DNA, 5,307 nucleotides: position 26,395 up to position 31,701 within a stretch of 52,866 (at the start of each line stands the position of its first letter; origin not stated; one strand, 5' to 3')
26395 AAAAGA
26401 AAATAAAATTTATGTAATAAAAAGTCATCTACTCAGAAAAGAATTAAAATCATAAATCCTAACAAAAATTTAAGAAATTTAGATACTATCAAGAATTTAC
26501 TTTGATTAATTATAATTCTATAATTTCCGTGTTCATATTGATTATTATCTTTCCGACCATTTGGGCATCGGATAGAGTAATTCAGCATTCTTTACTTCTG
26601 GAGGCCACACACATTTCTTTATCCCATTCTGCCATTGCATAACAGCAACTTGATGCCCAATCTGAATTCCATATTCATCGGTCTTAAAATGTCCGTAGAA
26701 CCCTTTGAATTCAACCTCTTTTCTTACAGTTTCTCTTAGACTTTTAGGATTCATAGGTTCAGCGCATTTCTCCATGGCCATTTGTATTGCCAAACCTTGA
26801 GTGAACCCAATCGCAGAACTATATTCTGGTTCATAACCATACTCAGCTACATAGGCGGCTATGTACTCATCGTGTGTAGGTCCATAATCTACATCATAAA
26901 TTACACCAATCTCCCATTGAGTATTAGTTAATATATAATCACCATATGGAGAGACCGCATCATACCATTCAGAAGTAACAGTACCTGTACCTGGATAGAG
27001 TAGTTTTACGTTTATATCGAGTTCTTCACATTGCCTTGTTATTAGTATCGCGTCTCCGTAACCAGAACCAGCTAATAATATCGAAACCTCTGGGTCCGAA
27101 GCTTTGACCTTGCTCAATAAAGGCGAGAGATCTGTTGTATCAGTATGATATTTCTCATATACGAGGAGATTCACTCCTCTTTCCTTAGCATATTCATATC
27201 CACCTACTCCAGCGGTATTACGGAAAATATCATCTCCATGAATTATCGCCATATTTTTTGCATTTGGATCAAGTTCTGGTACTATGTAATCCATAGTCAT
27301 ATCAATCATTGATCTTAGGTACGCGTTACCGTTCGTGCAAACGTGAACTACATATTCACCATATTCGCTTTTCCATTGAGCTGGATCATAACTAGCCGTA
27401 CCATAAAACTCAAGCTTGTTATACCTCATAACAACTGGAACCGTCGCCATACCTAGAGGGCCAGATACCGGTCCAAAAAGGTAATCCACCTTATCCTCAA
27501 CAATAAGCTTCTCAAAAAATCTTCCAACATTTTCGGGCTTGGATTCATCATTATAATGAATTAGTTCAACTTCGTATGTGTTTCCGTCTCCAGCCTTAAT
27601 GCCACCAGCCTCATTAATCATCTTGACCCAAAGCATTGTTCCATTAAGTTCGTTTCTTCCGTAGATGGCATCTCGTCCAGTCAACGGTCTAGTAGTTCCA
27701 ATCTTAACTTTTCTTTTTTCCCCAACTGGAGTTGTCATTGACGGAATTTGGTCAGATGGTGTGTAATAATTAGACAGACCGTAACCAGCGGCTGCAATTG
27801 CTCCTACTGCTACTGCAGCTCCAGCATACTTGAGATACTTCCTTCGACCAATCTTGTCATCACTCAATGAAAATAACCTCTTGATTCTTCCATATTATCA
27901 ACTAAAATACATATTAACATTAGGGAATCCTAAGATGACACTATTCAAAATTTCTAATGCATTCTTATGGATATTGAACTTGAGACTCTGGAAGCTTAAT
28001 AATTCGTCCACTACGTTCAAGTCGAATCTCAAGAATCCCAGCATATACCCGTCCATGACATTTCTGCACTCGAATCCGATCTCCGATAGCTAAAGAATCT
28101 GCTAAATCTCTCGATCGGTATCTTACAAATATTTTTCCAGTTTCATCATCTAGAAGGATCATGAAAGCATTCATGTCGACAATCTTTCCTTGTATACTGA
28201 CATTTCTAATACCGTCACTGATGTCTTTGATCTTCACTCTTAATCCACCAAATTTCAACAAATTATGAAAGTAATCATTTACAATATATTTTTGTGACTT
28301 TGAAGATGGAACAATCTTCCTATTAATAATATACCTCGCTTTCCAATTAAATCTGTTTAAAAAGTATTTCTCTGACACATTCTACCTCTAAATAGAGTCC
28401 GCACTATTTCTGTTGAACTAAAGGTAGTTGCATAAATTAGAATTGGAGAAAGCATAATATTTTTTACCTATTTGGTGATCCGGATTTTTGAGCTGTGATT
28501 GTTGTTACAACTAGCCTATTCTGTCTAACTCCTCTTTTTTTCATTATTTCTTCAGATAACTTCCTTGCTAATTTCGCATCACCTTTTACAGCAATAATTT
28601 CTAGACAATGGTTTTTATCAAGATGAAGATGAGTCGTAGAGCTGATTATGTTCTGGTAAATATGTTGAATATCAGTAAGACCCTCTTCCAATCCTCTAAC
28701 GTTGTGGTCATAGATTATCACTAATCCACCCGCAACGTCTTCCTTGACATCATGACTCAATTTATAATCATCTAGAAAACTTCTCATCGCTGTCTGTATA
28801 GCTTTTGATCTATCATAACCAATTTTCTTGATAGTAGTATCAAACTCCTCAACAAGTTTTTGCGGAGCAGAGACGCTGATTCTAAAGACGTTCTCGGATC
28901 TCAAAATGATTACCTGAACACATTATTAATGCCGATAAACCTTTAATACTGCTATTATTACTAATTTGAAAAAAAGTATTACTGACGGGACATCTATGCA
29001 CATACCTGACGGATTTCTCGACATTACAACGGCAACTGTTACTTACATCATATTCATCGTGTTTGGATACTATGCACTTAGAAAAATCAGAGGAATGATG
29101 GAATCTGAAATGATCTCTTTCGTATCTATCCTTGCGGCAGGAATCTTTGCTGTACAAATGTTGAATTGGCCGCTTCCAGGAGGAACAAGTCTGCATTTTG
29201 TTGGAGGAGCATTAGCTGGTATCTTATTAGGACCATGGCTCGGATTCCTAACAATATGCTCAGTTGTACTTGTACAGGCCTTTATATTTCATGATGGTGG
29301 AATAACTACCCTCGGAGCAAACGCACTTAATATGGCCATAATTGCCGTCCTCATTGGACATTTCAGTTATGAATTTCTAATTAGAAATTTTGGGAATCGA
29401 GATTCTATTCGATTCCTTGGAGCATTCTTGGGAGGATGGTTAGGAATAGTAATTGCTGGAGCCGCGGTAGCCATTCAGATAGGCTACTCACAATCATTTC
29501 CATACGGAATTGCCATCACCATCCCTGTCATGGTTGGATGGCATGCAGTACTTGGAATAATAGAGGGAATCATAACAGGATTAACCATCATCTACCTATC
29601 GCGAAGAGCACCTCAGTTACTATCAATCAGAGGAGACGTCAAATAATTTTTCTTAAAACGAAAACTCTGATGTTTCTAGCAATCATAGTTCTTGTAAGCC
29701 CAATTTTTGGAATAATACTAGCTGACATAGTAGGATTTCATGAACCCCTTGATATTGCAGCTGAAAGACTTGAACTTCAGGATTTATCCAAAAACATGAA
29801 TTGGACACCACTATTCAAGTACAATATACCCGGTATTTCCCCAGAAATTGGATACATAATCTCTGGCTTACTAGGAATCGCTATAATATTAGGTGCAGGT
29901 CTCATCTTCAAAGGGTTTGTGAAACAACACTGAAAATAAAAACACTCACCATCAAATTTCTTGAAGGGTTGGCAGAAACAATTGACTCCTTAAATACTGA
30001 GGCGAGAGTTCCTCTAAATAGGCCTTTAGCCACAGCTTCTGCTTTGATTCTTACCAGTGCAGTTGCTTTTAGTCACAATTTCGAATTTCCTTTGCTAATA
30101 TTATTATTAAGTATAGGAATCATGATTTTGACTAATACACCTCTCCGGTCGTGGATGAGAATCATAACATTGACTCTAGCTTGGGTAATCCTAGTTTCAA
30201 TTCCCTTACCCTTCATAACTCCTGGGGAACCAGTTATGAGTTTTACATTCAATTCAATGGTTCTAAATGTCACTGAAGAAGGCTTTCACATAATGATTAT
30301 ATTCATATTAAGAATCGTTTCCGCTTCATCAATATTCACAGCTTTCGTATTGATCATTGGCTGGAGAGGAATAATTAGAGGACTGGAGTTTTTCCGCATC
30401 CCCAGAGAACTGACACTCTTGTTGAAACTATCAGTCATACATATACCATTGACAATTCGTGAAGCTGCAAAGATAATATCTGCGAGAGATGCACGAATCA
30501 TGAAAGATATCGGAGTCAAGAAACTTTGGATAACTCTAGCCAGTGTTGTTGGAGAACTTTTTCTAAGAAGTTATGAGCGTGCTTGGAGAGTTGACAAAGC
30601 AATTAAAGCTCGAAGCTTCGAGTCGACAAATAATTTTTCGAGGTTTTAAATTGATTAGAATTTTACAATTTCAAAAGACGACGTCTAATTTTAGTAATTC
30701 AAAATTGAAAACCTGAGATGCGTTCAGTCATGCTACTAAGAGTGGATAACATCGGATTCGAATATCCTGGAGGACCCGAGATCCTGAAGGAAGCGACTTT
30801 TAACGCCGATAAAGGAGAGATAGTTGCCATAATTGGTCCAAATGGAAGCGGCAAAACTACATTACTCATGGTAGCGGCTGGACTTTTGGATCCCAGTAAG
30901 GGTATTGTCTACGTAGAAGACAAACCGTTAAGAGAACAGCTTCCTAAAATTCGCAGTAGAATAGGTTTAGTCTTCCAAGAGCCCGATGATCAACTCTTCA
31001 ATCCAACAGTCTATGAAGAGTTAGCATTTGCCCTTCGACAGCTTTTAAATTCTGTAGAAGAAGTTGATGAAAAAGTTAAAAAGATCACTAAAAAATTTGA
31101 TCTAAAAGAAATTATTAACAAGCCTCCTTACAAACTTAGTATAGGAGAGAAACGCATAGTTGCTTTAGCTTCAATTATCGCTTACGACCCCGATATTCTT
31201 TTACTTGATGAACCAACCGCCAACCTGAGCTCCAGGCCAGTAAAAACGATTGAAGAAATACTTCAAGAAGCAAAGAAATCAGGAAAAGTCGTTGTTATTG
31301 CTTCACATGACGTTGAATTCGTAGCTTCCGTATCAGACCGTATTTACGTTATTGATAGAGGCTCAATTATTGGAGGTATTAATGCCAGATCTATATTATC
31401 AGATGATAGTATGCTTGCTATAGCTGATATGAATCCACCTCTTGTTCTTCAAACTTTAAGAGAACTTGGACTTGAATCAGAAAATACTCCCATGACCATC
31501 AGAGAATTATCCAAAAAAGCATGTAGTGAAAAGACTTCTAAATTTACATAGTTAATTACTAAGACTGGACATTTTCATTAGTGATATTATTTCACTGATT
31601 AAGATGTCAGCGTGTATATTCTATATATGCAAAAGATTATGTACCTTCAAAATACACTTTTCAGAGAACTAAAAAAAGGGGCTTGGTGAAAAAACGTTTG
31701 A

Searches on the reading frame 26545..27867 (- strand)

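Call 60: search_protein_families(library=pfam, proteins=[window:26545-27867:-], max_evalue=0.00001)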
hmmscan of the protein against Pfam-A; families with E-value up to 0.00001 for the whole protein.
window:26545-27867:- (440 aa): 2 families
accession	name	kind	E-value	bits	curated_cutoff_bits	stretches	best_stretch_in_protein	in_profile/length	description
PF13458.12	Peripla_BP_6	-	3.2e-39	136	31.7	1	53-414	1-341/343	Periplasmic binding protein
PF13433.12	Peripla_BP_5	-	5.6e-12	45.9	27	1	55-261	2-191/363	Periplasmic binding protein domain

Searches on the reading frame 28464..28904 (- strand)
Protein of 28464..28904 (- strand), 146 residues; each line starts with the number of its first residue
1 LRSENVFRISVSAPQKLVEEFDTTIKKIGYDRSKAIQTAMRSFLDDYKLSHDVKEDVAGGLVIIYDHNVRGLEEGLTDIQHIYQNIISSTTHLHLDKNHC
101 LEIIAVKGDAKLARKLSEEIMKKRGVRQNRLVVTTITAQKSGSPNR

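Call 60: search_protein_families(library=pfam, proteins=[window:28464-28904:-], max_evalue=0.00001)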
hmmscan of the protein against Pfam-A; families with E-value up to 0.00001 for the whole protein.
window:28464-28904:- (146 aa): 1 family
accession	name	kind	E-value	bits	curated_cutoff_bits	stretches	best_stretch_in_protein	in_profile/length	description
PF08753.17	NikR_C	-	4.6e-27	94.5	22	1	58-134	1-77/77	NikR C terminal nickel binding domain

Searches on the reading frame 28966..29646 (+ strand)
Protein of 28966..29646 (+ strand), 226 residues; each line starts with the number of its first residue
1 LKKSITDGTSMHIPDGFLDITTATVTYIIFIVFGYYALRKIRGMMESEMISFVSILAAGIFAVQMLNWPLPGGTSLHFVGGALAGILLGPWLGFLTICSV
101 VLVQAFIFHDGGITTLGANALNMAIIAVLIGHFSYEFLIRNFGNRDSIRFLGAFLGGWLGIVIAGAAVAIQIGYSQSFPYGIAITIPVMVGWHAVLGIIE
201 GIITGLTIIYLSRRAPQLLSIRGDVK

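Call 61: search_protein_families(library=pfam, proteins=[window:28966-29646:+], max_evalue=0.00001)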
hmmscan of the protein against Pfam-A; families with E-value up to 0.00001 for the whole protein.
window:28966-29646:+ (226 aa): 1 family
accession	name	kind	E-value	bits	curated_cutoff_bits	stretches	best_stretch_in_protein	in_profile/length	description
PF01891.21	CbiM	-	8.5e-62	209.1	23.1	1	12-218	1-205/205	Cobalt uptake substrate-specific transmembrane region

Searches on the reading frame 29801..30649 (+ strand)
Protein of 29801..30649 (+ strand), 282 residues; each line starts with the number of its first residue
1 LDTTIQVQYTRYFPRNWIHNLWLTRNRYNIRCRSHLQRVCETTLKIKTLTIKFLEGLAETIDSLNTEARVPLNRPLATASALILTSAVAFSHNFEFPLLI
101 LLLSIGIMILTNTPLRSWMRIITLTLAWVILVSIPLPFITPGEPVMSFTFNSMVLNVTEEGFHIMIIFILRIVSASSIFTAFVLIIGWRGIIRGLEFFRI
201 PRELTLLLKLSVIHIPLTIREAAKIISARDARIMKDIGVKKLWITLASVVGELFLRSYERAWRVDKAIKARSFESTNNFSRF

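Call 61: search_protein_families(library=pfam, proteins=[window:29801-30649:+], max_evalue=0.00001)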
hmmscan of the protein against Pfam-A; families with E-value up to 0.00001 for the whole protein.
window:29801-30649:+ (282 aa): 1 family
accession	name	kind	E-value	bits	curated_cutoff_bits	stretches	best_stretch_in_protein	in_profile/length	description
PF02361.21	CbiQ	-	9.6e-20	71.6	25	1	79-275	15-210/216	Cobalt transport protein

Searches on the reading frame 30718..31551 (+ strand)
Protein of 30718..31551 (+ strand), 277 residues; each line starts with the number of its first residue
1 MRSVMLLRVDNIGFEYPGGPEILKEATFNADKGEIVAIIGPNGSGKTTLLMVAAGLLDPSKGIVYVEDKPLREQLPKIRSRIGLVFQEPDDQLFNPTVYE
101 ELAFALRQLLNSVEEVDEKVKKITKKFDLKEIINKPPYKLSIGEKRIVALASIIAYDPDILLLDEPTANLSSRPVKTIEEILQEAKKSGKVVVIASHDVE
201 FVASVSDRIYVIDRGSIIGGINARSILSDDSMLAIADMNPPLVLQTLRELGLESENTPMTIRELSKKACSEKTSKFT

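Call 61: search_protein_families(library=pfam, proteins=[window:30718-31551:+], max_evalue=0.00001)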
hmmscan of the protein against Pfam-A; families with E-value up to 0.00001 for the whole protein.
window:30718-31551:+ (277 aa): 4 families
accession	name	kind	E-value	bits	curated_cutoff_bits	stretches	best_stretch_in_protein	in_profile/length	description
PF00005.33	ABC_tran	-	1.1e-31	110.7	25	1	23-168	1-137/137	ABC transporter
PF13304.12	AAA_21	-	4.9e-15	56.8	27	1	133-202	231-303/304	AAA domain, putative AbiEii toxin, Type IV TA system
PF02463.25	SMC_N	-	6.7e-09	35.9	40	0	129-205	123-205/220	RecF/RecN/SMC N terminal domain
PF25199.1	nSTAND_NTPase5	-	7.3e-06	26.3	34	0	28-72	36-81/145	Novel STAND NTPase 5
